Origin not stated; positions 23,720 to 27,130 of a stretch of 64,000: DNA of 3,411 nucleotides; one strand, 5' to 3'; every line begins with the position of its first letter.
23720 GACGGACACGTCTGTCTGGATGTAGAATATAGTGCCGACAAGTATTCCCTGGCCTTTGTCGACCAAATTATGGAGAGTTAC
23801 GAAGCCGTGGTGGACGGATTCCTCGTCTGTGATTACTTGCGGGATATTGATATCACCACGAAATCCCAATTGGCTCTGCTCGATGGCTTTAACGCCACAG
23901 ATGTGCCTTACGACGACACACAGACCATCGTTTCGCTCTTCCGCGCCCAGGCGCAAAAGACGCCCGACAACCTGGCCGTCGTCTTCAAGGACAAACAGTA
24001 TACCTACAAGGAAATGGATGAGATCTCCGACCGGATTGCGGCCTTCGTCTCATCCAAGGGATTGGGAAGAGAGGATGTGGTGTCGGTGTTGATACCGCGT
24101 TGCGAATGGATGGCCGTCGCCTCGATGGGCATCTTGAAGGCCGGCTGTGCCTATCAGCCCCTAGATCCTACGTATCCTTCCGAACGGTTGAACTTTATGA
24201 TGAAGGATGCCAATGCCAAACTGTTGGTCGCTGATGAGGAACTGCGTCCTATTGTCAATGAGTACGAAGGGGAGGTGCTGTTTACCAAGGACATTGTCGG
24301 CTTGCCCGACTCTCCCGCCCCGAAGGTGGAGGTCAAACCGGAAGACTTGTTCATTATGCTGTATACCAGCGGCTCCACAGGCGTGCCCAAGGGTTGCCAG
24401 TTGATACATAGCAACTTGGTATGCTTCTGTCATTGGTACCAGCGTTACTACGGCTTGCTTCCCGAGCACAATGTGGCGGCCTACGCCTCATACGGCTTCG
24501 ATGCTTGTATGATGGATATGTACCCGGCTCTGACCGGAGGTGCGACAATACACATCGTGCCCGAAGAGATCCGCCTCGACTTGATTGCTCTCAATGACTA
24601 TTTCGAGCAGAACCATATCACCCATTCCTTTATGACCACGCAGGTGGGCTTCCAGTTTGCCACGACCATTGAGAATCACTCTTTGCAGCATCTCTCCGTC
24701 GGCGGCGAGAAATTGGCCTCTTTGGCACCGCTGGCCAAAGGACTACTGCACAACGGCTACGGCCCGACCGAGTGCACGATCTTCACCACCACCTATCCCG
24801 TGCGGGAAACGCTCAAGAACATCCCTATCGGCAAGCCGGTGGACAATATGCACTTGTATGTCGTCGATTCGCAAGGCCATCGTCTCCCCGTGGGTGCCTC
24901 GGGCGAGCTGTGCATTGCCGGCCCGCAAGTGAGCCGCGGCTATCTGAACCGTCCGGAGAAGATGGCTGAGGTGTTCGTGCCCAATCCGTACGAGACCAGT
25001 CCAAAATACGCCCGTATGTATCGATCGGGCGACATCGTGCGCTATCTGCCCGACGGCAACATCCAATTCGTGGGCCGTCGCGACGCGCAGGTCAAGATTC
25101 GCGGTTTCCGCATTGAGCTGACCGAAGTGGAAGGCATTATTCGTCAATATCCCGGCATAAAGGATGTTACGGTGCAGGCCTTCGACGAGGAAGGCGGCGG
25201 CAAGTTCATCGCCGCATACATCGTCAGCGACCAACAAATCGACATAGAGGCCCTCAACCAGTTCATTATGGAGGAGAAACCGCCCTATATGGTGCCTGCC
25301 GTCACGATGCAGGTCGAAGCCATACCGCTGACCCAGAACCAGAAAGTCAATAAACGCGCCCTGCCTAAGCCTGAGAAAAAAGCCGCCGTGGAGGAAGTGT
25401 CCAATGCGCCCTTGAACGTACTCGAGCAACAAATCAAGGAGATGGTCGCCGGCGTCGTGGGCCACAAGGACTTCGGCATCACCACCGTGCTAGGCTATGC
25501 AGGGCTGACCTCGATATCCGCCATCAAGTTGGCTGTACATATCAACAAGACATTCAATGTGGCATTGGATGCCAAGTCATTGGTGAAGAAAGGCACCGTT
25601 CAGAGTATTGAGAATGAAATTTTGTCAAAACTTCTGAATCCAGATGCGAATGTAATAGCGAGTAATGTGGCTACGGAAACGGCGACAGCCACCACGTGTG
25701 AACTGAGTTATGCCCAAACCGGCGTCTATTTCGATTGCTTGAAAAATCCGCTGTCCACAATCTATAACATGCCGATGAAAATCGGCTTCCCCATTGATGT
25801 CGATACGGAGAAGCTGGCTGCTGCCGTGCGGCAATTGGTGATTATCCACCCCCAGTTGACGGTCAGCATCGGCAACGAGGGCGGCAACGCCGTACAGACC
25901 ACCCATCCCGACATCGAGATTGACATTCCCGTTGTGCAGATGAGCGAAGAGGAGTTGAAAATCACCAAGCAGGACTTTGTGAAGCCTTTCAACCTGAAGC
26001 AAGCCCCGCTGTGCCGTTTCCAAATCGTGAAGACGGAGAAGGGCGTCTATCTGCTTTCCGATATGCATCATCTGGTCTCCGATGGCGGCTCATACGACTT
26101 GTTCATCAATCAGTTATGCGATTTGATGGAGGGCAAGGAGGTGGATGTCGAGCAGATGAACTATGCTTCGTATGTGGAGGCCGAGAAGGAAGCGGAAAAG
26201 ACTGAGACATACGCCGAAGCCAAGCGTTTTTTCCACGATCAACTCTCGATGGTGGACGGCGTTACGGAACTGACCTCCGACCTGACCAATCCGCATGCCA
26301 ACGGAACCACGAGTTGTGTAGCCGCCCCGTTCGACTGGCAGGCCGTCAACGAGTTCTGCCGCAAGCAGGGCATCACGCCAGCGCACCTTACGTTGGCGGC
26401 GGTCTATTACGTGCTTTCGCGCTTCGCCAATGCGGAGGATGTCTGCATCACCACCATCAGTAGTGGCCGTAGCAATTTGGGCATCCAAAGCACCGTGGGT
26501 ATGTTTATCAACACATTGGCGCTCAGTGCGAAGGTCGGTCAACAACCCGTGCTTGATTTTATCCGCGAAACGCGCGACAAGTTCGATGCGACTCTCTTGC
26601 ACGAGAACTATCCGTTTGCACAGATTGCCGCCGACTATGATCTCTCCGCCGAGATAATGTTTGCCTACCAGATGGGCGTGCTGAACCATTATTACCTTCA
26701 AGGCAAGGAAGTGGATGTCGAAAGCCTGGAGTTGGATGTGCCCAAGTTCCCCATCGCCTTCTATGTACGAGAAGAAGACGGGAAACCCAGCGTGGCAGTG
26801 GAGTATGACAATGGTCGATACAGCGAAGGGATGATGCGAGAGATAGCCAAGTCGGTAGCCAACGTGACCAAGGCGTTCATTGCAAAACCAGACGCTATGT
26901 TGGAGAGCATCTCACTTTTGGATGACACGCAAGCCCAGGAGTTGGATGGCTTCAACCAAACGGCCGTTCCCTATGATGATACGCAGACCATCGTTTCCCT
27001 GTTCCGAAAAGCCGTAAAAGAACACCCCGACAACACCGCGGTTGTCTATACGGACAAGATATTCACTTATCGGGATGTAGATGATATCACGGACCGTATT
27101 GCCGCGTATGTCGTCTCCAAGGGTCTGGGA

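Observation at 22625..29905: C-A-T-C-A-T-R synthetase predicted to release an N-acyl dipeptide aldehyde (protease-inhibitor / pyrazinone-type chemistry)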

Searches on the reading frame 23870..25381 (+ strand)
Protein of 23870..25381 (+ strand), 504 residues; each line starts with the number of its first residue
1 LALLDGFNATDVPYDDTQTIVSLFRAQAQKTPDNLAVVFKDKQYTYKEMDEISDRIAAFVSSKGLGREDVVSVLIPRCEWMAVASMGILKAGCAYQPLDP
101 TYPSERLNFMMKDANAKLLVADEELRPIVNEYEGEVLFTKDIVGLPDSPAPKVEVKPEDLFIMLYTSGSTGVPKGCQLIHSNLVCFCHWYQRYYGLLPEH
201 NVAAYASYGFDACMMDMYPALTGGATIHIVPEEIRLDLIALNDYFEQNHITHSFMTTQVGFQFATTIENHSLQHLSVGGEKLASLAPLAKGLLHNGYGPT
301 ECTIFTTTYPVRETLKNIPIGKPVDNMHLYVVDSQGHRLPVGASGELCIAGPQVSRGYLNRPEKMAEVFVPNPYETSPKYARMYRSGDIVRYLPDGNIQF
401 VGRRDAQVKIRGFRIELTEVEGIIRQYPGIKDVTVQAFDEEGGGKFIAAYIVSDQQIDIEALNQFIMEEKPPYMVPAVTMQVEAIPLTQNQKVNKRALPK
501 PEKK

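Call 18: search_solved_structures(query=window:23870-25381:+, max_evalue=1e-20, show_alignments=3)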
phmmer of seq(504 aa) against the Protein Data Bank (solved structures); distinct sequences matched with E-value up to 1e-20: 100 (the best 60 are shown).
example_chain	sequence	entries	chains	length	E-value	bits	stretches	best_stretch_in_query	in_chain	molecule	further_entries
6mfy_A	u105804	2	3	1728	1.9e-200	669.8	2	18-500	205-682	Linear gramicidin synthase subunit A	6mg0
6mfz_A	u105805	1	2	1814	2.2e-200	669.6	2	18-500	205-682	Linear gramicidin synthase subunit A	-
9be3_A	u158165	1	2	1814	2.2e-200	669.6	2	18-500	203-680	Linear gramicidin synthase subunit A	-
9be4_A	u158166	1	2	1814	2.2e-200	669.6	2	18-500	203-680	Linear gramicidin synthase subunit A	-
9meh_A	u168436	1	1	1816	2.2e-200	669.6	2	18-500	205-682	Linear gramicidin synthase subunit A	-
8xjz_C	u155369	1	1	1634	1e-113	383.7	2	6-500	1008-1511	Peptide synthetase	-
5es6_A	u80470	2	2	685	5.2e-113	381.4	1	18-500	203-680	Linear gramicidin synthase subunit A | Linear gramicidin synthetase subunit A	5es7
5es5_A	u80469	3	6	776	7.6e-113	380.9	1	18-500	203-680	Linear gramicidin synthetase subunit A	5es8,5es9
6mfx_A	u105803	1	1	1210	9.5e-113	380.5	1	18-500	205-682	Linear gramicidin synthase subunit A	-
6mfw_A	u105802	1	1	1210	2.2e-112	379.3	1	18-500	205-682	Linear gramicidin synthase subunit A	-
6ulz_A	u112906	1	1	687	9.3e-112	377.3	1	18-500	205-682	Linear gramicidin synthase subunit A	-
9bfd_B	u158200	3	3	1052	1.1e-98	334.2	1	17-502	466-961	Tyrocidine synthase 2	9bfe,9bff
9bfd_A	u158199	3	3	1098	3.4e-95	322.6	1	12-502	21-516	Tyrocidine synthase 1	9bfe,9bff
1amu_A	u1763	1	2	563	1.8e-93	316.9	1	6-502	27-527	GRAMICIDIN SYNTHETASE 1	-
2vsq_A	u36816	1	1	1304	4.3e-93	315.7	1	4-503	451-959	SURFACTIN SYNTHETASE SUBUNIT 3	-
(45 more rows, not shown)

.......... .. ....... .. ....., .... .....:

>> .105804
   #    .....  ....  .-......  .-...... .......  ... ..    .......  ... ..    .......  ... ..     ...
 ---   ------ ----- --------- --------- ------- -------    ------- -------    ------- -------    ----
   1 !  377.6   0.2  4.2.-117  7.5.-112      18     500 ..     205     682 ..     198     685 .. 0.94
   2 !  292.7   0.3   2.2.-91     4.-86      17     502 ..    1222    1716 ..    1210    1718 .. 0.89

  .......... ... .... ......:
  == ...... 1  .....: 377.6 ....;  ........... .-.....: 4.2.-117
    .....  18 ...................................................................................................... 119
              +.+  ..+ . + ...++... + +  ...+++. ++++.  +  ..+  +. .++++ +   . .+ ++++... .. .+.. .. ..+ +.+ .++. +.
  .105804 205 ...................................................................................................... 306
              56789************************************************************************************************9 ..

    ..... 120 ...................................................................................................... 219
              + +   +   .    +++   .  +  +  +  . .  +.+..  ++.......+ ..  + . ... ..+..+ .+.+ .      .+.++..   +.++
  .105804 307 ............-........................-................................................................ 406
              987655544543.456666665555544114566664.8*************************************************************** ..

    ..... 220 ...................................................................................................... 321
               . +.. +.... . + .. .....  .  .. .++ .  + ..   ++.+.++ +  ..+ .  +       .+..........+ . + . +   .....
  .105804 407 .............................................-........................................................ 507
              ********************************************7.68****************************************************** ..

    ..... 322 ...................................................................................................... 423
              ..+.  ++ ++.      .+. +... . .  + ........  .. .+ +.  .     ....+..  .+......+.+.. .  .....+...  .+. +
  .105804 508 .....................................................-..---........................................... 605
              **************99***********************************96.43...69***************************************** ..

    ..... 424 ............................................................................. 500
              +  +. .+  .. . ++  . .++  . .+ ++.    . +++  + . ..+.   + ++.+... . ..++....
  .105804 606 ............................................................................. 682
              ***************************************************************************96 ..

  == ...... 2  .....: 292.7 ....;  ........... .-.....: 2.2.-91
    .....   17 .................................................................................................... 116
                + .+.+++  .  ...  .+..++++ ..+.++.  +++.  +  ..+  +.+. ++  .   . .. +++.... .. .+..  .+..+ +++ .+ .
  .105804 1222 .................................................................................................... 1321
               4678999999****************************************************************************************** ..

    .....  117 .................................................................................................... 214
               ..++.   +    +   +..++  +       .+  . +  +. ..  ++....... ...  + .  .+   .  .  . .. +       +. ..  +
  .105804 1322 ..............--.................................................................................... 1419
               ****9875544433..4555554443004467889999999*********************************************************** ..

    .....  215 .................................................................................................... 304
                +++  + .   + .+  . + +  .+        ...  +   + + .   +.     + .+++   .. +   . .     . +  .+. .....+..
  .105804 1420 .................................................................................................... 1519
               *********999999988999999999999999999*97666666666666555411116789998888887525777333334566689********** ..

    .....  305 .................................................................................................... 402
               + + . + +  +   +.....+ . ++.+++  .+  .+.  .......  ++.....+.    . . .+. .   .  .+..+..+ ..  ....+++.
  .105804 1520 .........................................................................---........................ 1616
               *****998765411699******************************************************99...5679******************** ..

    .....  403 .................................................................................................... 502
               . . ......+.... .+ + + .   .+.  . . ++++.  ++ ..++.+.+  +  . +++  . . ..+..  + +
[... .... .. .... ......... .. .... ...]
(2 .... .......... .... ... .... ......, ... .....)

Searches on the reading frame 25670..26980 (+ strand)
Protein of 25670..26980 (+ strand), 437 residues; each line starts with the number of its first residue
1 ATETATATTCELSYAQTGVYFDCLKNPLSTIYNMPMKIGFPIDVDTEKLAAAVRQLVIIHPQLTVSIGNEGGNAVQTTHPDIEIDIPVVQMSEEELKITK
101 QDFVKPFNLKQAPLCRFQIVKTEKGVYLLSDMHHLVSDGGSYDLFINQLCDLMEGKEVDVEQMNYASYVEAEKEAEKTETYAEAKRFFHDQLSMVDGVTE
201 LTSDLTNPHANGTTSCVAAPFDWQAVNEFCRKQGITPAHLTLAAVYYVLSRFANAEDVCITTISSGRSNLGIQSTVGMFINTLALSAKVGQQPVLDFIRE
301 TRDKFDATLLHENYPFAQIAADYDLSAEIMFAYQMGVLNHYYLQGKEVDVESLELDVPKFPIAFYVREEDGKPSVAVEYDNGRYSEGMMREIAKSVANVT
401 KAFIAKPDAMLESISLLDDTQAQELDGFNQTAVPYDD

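Call 26: search_solved_structures(query=window:25691-26956:+, max_evalue=0.001, show_alignments=1)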
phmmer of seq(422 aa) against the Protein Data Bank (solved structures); distinct sequences matched with E-value up to 0.001: 39.
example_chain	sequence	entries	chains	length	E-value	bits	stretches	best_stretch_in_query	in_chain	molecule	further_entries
2jgp_A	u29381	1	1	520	8.9e-34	120.8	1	19-409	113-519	TYROCIDINE SYNTHETASE 3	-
6mfw_A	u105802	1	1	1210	6e-24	88.4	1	13-386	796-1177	Linear gramicidin synthase subunit A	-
6mfx_A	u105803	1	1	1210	6.8e-24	88.3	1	18-386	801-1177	Linear gramicidin synthase subunit A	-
6mfy_A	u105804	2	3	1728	1.2e-23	87.4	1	13-388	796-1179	Linear gramicidin synthase subunit A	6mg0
6mfz_A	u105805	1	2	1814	1.4e-23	87.3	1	13-388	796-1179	Linear gramicidin synthase subunit A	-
9be3_A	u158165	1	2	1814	1.4e-23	87.3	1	13-388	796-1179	Linear gramicidin synthase subunit A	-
9be4_A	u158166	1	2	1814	1.4e-23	87.3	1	13-388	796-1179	Linear gramicidin synthase subunit A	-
9meh_A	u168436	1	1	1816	1.4e-23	87.3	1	13-388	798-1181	Linear gramicidin synthase subunit A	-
6oyf_A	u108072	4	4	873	2.6e-16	63.3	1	3-313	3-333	Txo1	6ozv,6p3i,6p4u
8xjz_C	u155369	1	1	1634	8.1e-16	61.7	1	5-386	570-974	Peptide synthetase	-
9x29_A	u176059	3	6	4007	4.1e-15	59.3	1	21-413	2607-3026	PKS-NRPS hybrid synthetase psoA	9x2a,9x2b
9x2c_A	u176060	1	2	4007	5.8e-15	58.9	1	21-413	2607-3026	PKS-NRPS hybrid synthetase psoA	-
8qnf_A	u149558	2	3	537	1.9e-14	57.1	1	3-410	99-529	Condensation domain TomBC from the Tomaymycin non-ribosomal peptide synthetase | Tomaymycin non-ribosomal peptide synthetase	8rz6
9rde_A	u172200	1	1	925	4.1e-14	56.1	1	8-296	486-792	Bacitracin synthase 3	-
6p1j_A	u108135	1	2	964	2.1e-13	53.7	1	5-314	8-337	Txo2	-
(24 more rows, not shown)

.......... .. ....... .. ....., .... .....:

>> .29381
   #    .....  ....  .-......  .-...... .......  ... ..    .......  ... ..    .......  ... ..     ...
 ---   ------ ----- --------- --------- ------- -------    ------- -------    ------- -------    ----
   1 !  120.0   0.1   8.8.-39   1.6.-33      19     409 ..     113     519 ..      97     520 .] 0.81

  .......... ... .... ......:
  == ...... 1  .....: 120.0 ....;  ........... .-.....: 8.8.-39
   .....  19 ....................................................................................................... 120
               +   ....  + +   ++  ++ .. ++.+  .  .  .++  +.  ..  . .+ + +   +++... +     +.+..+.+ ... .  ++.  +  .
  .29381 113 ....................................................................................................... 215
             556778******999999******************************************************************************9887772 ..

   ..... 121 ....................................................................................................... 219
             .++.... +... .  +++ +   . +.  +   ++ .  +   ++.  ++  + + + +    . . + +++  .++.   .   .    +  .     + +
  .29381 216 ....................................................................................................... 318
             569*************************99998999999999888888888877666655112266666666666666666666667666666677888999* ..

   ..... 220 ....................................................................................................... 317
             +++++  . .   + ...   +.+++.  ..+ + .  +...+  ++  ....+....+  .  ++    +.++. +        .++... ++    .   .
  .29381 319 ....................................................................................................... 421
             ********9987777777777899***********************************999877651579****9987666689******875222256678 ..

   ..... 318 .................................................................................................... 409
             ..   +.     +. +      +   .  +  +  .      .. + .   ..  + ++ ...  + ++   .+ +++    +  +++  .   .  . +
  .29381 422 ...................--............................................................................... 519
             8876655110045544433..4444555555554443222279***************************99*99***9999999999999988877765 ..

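Call 39: search_protein_families(library=ncbifam, proteins=[window:25670-26980:+], max_evalue=0.01)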
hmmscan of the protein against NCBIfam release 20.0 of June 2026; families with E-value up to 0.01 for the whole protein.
window:25670-26980:+ (437 aa): 6 families
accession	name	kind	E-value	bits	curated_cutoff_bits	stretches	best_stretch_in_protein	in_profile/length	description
NF047350.1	aureusi_NRPS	equivalog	1.7e-34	118.1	2500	1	5-415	990-1409/2373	aureusimine non-ribosomal peptide synthetase AusA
NF004282.0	PRK05691.1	subfamily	1.4e-30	104.3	4090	1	9-432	675-1125/4334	non-ribosomal peptide synthase/polyketide synthase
NF038078.1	NRPS_MxcG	equivalog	1e-09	36.2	2300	1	10-323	5-330/1442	myxochelin non-ribosomal peptide synthetase MxcG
NF007605.2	PRK10252.1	equivalog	3.8e-07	28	2400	1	15-434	9-450/1292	enterobactin non-ribosomal peptide synthetase EntF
NF041803.1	NRPS_SolG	exception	0.001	16.7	2200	1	132-359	243-468/1163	solanimycin non-ribosomal peptide synthetase SolG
NF010438.0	PRK13864.1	equivalog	0.0059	16.1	212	0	387-431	32-76/245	type IV secretion system lytic transglycosylase VirB1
